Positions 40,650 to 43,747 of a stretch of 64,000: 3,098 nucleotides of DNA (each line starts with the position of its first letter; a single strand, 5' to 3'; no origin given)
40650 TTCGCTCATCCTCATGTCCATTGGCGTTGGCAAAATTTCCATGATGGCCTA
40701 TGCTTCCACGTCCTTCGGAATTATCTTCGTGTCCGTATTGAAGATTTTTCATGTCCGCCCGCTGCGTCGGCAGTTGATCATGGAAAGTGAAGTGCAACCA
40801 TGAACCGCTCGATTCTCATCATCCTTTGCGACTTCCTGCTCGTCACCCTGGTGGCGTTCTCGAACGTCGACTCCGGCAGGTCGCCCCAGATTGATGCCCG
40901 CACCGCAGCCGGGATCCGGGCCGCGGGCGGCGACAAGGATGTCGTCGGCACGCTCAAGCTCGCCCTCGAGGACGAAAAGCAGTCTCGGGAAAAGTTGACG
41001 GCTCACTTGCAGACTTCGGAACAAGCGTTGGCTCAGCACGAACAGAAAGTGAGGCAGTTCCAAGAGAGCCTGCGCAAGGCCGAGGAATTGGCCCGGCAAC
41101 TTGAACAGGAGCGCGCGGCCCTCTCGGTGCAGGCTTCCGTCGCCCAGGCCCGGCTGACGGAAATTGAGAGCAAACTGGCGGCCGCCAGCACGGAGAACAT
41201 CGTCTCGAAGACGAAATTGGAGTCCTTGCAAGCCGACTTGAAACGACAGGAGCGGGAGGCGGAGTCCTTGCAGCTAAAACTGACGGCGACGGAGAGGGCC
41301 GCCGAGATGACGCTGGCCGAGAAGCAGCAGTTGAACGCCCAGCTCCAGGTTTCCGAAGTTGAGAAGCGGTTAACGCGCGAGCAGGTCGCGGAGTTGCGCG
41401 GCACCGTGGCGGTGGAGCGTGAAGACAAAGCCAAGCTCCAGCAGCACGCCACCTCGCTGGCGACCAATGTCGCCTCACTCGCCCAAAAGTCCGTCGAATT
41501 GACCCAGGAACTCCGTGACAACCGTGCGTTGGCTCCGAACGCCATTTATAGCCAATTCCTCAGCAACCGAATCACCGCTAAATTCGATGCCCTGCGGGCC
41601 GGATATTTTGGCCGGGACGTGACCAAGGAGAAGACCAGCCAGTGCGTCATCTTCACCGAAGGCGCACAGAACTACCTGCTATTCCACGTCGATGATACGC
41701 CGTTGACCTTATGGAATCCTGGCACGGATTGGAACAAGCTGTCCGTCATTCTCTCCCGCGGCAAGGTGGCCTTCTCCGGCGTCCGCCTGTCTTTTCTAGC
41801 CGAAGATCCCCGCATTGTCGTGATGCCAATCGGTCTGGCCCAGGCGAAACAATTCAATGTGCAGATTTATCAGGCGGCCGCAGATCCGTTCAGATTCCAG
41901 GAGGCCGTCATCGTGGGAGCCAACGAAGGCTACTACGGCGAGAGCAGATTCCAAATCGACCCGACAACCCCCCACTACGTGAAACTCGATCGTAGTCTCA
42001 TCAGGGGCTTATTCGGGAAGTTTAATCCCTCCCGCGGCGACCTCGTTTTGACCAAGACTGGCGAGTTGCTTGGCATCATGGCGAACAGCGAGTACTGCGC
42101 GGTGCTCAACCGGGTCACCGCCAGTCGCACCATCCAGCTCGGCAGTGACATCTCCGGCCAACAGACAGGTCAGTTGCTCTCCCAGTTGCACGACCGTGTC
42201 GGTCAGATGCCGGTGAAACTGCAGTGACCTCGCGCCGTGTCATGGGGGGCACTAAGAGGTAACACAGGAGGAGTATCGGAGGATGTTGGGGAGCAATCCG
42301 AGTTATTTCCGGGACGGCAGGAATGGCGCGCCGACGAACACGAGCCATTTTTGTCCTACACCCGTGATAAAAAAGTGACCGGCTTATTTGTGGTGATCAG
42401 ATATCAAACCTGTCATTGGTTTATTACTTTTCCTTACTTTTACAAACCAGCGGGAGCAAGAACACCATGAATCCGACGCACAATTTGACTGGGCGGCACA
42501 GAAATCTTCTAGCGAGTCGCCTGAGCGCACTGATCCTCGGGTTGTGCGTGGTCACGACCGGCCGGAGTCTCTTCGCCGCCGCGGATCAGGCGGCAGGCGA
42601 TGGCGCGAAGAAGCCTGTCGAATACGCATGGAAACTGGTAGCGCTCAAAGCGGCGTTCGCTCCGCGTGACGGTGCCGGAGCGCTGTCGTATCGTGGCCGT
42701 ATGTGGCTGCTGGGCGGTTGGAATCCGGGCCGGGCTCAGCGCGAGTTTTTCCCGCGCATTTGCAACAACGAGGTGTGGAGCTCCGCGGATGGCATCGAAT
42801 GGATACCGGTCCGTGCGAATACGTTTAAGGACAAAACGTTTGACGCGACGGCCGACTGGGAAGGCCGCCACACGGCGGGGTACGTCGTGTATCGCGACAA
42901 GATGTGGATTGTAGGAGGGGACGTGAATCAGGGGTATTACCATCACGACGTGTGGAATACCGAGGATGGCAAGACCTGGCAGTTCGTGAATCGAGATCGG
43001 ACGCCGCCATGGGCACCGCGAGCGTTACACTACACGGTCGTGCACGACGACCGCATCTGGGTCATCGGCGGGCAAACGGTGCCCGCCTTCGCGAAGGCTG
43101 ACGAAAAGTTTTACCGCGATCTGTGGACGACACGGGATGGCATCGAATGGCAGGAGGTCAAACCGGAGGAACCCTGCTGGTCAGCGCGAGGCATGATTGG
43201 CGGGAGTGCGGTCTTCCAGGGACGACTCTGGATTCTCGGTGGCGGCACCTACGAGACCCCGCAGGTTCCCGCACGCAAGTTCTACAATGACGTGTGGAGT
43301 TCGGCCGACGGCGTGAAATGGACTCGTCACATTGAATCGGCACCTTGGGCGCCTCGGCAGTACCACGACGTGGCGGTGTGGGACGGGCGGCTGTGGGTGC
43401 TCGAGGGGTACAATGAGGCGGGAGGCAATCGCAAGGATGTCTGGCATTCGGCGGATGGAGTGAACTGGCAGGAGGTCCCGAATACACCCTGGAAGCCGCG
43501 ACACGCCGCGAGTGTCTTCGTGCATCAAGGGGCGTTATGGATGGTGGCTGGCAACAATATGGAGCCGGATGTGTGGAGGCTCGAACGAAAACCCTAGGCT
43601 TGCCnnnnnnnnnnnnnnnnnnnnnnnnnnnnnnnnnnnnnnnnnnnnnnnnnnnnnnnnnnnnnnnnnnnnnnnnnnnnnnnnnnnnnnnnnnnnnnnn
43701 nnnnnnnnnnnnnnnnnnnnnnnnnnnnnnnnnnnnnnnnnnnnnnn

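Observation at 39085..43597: Candidate unconventional ion-driven envelope machine: MotA/ExbB/TolQ-like membrane protein coupled to a TM-Asp coiled-coil partner, followed by a beta-propeller (Tol-like layout)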

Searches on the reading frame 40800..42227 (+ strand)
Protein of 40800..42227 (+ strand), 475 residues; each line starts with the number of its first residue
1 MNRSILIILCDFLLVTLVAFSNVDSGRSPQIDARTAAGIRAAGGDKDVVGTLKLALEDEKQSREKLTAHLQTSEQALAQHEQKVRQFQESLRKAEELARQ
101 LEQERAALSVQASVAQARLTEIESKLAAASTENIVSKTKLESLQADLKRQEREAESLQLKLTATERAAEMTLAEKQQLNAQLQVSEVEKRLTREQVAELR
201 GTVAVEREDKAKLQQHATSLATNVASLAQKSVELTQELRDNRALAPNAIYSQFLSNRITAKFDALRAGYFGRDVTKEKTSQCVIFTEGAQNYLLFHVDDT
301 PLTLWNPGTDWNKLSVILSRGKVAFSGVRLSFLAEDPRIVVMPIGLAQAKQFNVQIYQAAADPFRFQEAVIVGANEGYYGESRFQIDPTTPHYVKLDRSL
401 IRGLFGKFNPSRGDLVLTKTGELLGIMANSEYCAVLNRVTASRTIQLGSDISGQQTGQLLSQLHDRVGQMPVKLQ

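Call 3: search_protein_families(library=pfam, proteins=[window:40800-42227:+], max_evalue=1)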
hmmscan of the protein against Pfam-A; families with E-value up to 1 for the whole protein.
window:40800-42227:+ (475 aa): 2 families
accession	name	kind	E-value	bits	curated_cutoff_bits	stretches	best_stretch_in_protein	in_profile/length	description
PF07888.16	CALCOCO1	-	1.6e-05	24.5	36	1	60-252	72-250/496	Calcium binding and coiled-coil domain (CALCOCO1) like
PF08159.17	NUC153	-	0.033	14.5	20.5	1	383-396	12-25/29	NUC153 domain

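Call 4: search_protein_families(library=ncbifam, proteins=[window:40800-42227:+], max_evalue=1)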
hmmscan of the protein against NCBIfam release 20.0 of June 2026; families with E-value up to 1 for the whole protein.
window:40800-42227:+ (475 aa): 8 families
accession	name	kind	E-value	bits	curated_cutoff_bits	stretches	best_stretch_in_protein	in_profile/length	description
TIGR02168.1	SMC_prok_B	equivalog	9e-07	27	567.35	1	56-242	765-951/1181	chromosome segregation protein SMC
TIGR02169.1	SMC_prok_A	equivalog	0.00011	20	729.4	1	55-240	711-894/1165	chromosome segregation protein SMC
NF003422.0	PRK04863.1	equivalog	0.0032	15.1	699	1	44-223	982-1165/1486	chromosome partition protein MukB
NF002572.0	PRK02224.1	equivalog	0.038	12.3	1087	1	56-243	246-433/888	DNA double-strand break repair ATPase Rad50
NF008438.0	PRK11281.1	equivalog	0.16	9.7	991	1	56-229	75-248/1113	mechanosensitive channel MscK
NF045780.1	TrlF_fam_ATP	equivalog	0.26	9.9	350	1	57-240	494-683/944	TrlF family AAA-like ATPase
NF041035.1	Rad50_Halo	equivalog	0.29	9.4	1000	1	57-241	247-431/883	DNA double-strand break repair ATPase Rad50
NF041378.1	XopZ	subfamily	0.76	7.6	1300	1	34-258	134-370/1292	XopZ family type III secretion system effector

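Call 5: search_protein_families(library=padloc, proteins=[window:40800-42227:+], max_evalue=1)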
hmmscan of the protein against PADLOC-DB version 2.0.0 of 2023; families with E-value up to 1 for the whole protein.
window:40800-42227:+ (475 aa): 16 families
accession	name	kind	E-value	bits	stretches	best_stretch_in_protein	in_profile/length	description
PDLC03859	LmuB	-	6.1e-06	23.7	1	58-307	265-505/611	-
PDLC00580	JetC3|JetC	-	7.6e-05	19.1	1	49-240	265-455/1068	DUF3584 domain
PDLC00551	JetC2|JetC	-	0.0012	14.7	1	62-240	854-1033/1365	DUF3584 domain; MukB-like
PDLC03868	LmuB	-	0.006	12.9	1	58-235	242-420/1035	-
PDLC00581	JetC3|JetC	-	0.0071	12.2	1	61-219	431-587/1473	DUF3584 domain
PDLC00582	JetC3|JetC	-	0.012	11.4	1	68-242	777-953/1472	DUF3584 domain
PDLC03865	LmuB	-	0.015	11.5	1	61-237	310-725/1007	-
PDLC00512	JetC1|JetC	-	0.079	8.9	1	60-244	290-470/1123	DUF3584 domain; MukB-like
PDLC00550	JetC2|JetC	-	0.13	7.8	1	58-236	845-1021/1355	DUF3584 domain; MukB-like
PDLC00519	JetC1|JetC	-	0.16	8.1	1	56-239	272-451/1097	DUF3584 domain; MukB-like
PDLC03863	LmuB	-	0.17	8.5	1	19-243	188-405/610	-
PDLC00513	JetC1|JetC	-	0.18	7.7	1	51-247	624-821/1140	DUF3584 domain; MukB-like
PDLC04887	PDC-S06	-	0.22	8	1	55-245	316-504/790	-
PDLC02756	PbeC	-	0.27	8.1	1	57-244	270-457/643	PbeC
PDLC00505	JetC1|JetC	-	0.27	7.2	1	60-243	269-448/1118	DUF3584 domain; MukB-like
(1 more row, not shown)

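Call 7: find_homologous_proteins(query=window:40800-42227:+)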
Query window:40800-42227:+ (475 aa): 1725 proteins with E <= 0.001 among 8000 candidates; the best 120 are listed.
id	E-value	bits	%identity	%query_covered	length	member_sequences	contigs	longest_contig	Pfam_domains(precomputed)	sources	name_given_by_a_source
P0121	0.0e+0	1008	100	100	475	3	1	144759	PF07888.17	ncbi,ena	-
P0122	9.1e-250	847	83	100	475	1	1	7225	-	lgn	-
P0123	3.4e-249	845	82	100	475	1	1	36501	-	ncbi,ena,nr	ncbi:MAG: hypothetical protein EXS36_12475 [Pedosphaera sp.]|nr:hypothetical protein [Pedosphaera sp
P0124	3.7e-229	779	76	100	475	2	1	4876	PF24161.2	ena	-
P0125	9.8e-224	761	74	100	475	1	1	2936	PF24161.2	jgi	-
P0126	7.7e-219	745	74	100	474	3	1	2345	-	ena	-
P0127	3.0e-217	740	70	100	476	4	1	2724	PF05622.18,PF24161.2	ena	-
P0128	8.5e-216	735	69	100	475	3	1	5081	-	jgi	jgi:multidrug efflux pump subunit AcrA (membrane-fusion protein)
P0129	2.2e-215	733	69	100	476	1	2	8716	-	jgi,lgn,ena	jgi:multidrug efflux pump subunit AcrA (membrane-fusion protein)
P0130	2.3e-214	730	70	100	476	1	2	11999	-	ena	-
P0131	4.2e-214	729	69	100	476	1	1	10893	-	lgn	-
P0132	7.7e-214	728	69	100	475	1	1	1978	-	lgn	-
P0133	1.2e-213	728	70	100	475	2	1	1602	-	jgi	-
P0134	3.7e-213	726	69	100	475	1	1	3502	-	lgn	-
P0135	2.4e-212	723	71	100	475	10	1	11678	-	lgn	-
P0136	5.7e-212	722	68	100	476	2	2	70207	PF24161.2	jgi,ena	-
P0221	9.7e-127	441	46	100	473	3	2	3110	PF19220.7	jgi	jgi:hypothetical protein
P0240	1.4e-124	434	45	100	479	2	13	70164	PF19220.7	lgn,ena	-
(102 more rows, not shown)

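Call 10: search_protein_families(library=pfam, proteins=[P0124, P0136, P0221, P0240], max_evalue=0.1)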
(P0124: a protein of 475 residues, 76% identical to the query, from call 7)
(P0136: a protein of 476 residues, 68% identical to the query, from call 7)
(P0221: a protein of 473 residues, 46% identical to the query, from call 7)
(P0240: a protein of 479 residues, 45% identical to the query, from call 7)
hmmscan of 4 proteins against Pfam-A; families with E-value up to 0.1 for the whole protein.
P0124 (475 aa): 2 families
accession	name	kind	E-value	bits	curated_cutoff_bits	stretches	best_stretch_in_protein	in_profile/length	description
PF24319.2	DUF7491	-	0.063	14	30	0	65-128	18-81/90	Coiled-coil region of unknown function (DUF7491)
PF07888.16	CALCOCO1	-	0.091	12.1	36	0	60-246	72-244/496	Calcium binding and coiled-coil domain (CALCOCO1) like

P0136 (476 aa): 1 family
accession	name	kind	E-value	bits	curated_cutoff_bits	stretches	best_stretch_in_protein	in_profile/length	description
PF05278.17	PEARLI-4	-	0.018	15.1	29.9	1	67-125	171-229/234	Arabidopsis phospholipase-like protein (PEARLI 4)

P0221 (473 aa): 5 families
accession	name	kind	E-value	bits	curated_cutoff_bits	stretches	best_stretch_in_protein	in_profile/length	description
PF10473.14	CENP-F_leu_zip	-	0.0045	17.5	34.5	1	57-170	29-139/140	Leucine-rich repeats of kinetochore protein Cenp-F/LEK1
PF05622.17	HOOK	-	0.0052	16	35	1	51-219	290-469/514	HOOK protein coiled-coil region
PF00261.25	Tropomyosin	-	0.019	14.8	38.6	1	69-137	2-70/242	Tropomyosin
PF19220.6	Rod_CreS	-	0.056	12.9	100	1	64-238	53-227/359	Crescentin, rod domain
PF05557.18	MAD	-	0.063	12.1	30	1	60-217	91-244/661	Mitotic checkpoint protein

P0240 (479 aa): 2 families
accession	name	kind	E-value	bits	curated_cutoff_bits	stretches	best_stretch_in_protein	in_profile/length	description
PF19220.6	Rod_CreS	-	0.00023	20.8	100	1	83-248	3-168/359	Crescentin, rod domain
PF12097.14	DUF3573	-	0.051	12.9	26.6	0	4-132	5-68/383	Protein of unknown function (DUF3573)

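Call 12: search_solved_structures(query=A2, max_evalue=10, show_alignments=0)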
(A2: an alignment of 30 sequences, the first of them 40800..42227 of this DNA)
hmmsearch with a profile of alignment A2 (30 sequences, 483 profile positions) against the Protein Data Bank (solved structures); distinct sequences matched with E-value up to 10: 136 (the best 60 are shown).
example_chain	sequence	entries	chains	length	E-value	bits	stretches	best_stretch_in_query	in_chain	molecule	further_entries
4lin_A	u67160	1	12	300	0.00027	22.9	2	77-160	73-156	Tail needle protein gp26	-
4zkp_A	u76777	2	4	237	0.00046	22.2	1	77-169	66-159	Tail needle protein gp26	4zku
2poh_A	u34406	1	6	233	0.00068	21.6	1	77-169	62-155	Head completion protein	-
3c9i_A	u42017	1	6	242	0.00075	21.5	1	77-169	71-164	Tail needle protein gp26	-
3hhm_B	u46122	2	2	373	0.0008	21.4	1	73-220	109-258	niSH2 p85alpha | Phosphatidylinositol 3-kinase regulatory subunit alpha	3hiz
9tlt_A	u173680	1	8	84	0.0028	19.6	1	107-175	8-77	Sc-apCC-2-KLHL20-4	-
7myn_B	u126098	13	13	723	0.0028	19.6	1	73-309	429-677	Phosphatidylinositol 3-kinase regulatory subunit alpha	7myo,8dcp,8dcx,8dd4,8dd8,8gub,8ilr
8h36_G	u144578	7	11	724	0.0029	19.6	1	73-309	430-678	Phosphatidylinositol 3-kinase regulatory subunit alpha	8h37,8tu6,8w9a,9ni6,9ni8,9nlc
9y6s_9Y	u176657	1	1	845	0.0058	18.5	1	45-238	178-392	Cilia- and flagella-associated protein 58 central coiled coil domain-containing protein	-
5m6u_B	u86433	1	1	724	0.006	18.5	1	73-220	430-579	Phosphatidylinositol 3-kinase regulatory subunit alpha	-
8i3e_A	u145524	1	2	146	0.0063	18.4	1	46-181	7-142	ELKS/Rab6-interacting/CAST family member 1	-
4zxq_A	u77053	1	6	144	0.0069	18.3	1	77-154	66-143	Tail needle protein gp26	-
5xgj_B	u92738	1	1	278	0.02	16.8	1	73-219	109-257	Phosphatidylinositol 3-kinase regulatory subunit alpha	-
2rd0_B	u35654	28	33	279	0.02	16.7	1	73-219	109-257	Phosphatidylinositol 3-kinase regulatory subunit alpha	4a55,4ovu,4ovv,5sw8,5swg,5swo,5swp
5xgh_B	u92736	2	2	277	0.022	16.6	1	73-219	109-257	Phosphatidylinositol 3-kinase regulatory subunit alpha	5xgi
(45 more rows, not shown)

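Call 27: predict_structure(alignment_id=A2)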
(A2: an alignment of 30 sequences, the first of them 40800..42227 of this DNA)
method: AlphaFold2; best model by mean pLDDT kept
length: 475 residues; sequences in the alignment: 30
mean_pLDDT: 78.5   pTM: 0.50
mean pLDDT of the five models: 78.5, 77.3, 75.1, 74.9, 71.2
residues with pLDDT >= 90: 97; 70-90: 303; 50-70: 47; < 50: 28
segments of 3 or more residues with pLDDT < 50: 21-46
pLDDT, mean of each block of 10 residues (from residue 1): 73 71 36 30 47 71 76 78 80 81 80 77 71 57 76 79 81 81 80 80 78 75 74 67 72 87 88 88 90 93 89 93 91 92 91 88 73 80 83 83 75 87 89 87 90 90 91 85
secondary structure, 60 per line:
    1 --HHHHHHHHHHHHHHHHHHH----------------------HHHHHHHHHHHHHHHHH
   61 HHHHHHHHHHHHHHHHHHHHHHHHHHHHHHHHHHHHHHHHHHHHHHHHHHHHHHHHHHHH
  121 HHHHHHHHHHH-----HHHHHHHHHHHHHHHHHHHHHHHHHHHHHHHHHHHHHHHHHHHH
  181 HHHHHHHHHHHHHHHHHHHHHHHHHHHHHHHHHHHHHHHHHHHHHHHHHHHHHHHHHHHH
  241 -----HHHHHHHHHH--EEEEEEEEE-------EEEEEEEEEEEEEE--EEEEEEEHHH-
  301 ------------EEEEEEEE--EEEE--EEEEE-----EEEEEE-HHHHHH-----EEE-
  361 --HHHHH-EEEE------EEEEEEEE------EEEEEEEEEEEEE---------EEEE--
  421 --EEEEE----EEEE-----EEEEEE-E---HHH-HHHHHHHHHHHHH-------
elements in order: H3-21 H44-131 H137-240 H246-255 E258-266 E274-287 E290-296 E313-320 E323-326 E329-333 E339-344 H346-351 E357-359 H363-367 E369-372 E379-386 E393-405 E415-418 E423-427 E432-435 E441-446 H456-468

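Call 68: search_protein_families(library=pfam, alignment_id=A2, max_evalue=10)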
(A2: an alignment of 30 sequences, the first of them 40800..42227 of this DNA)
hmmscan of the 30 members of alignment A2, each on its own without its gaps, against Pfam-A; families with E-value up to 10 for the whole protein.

A. member 1, window:40800-42227:+ (475 aa): 6 families
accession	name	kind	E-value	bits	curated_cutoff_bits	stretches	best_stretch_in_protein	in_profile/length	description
PF07888.16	CALCOCO1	-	1.6e-05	24.5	36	1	60-252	72-250/496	Calcium binding and coiled-coil domain (CALCOCO1) like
PF08159.17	NUC153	-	0.033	14.5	20.5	1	383-396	12-25/29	NUC153 domain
PF24319.2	DUF7491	-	1.9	9.2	30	1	64-128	17-81/90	Coiled-coil region of unknown function (DUF7491)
PF01496.24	V_ATPase_I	-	4.3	5.6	30.7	1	80-216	18-155/815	V-type ATPase 116kDa subunit family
PF25450.1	Rab11-FIP3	-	4.4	8.1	31.9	1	175-242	56-123/125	Rab11-FIP3-like domain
PF12709.12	Fungal_TACC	-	8.4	7.4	27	1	78-119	19-61/77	Fungal Transforming acidic coiled-coil (TACC) proteins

B. families by the number of members that match (of 30 scanned): 115 families (the first 25 are shown)
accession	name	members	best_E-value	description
PF25450.1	Rab11-FIP3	20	0.0029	Rab11-FIP3-like domain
PF24319.2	DUF7491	19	0.001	Coiled-coil region of unknown function (DUF7491)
PF19220.6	Rod_CreS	16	0.00023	Crescentin, rod domain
PF06818.20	Fez1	16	0.0035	Fez1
PF07889.17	DUF1664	13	0.044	Protein of unknown function (DUF1664)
PF13870.11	CCDC113_CCDC96_CC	13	0.059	CCDC113/CCDC96, coiled-coil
PF07888.16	CALCOCO1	11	1.6e-05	Calcium binding and coiled-coil domain (CALCOCO1) like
PF08614.16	ATG16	11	0.0095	Autophagy protein 16 (ATG16)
PF00261.25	Tropomyosin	10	0.012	Tropomyosin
PF05859.17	Mis12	10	0.076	Mis12 protein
PF06156.18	YabA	10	0.28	Initiation control protein YabA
PF25762.1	HAUS1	9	0.11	HAUS augmin-like complex subunit 1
PF19745.5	FUT8_N_cat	9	0.16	Alpha-(1,6)-fucosyltransferase N- and catalytic domains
PF05278.17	PEARLI-4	8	0.0023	Arabidopsis phospholipase-like protein (PEARLI 4)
PF05557.18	MAD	8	0.023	Mitotic checkpoint protein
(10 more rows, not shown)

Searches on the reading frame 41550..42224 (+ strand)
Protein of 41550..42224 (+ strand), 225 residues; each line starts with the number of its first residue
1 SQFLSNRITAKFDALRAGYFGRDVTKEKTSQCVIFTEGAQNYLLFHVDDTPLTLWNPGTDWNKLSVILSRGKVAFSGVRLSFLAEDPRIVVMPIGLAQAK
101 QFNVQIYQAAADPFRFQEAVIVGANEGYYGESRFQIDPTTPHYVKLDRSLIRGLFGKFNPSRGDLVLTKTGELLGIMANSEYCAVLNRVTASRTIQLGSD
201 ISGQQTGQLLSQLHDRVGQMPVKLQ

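Call 51: search_dna_similar(query=window:41550-42224:+, collection=plasmids, mode=protein, max_evalue=0.001, max_rows=10)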
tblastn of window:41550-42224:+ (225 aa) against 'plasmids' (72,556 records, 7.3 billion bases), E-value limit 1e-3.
No match.

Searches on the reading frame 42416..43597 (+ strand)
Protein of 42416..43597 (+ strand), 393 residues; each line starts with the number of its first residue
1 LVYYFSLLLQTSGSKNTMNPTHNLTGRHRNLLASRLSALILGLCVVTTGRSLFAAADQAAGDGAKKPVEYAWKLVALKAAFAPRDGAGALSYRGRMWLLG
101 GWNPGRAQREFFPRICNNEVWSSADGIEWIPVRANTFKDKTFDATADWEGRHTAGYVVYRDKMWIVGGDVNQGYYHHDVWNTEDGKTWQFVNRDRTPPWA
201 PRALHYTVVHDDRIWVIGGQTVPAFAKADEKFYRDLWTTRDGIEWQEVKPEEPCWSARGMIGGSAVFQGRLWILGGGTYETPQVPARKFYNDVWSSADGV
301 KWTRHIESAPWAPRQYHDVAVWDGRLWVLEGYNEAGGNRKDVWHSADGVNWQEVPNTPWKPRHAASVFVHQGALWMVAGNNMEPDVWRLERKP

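Call 3: search_protein_families(library=pfam, proteins=[window:42416-43597:+], max_evalue=1)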
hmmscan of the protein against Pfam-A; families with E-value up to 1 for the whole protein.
window:42416-43597:+ (393 aa): 7 families
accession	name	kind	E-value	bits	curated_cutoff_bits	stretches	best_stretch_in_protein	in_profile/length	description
PF24681.1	Kelch_KLHDC2_KLHL20_DRC7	-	2.3e-25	89.7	50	3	151-295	53-183/221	KLHDC2/KLHL20/DRC7 Kelch-repeats domain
PF01344.31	Kelch_1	-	5.7e-11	42.2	20.1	2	201-221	1-21/46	Kelch motif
PF13964.12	Kelch_6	-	5.8e-10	39.3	25.3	2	201-230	1-24/50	Kelch motif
PF13418.12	Kelch_4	-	2.3e-08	34.3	21.6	1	201-237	1-32/49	Galactose oxidase, central domain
PF13415.12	Kelch_3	-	5.2e-06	26.9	22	0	161-207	2-45/48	Galactose oxidase, central domain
PF24981.1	Beta-prop_ATRN-LZTR1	-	5.7e-06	26.2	50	1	163-252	1-86/289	Attractin/LZTR1 beta-propeller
PF11142.13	DUF2917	-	0.037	13.8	25.5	1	357-378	9-30/59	Protein of unknown function (DUF2917)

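Call 4: search_protein_families(library=ncbifam, proteins=[window:42416-43597:+], max_evalue=1)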
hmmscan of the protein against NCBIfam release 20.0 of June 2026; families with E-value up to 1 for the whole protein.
window:42416-43597:+ (393 aa): 2 families
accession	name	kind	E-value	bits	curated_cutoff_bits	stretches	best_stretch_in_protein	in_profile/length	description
NF053688.1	BamI_Bacteroidota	equivalog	2.1e-06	27.3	370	2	168-249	316-397/452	BamI family beta-barrel-assembly machinery protein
NF010730.0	PRK14131.1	subfamily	0.00022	20.1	416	1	196-278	214-296/384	N-acetylneuraminate epimerase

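Call 5: search_protein_families(library=padloc, proteins=[window:42416-43597:+], max_evalue=1)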
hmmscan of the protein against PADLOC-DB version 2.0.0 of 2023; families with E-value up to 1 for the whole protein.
window:42416-43597:+ (393 aa): 0 families
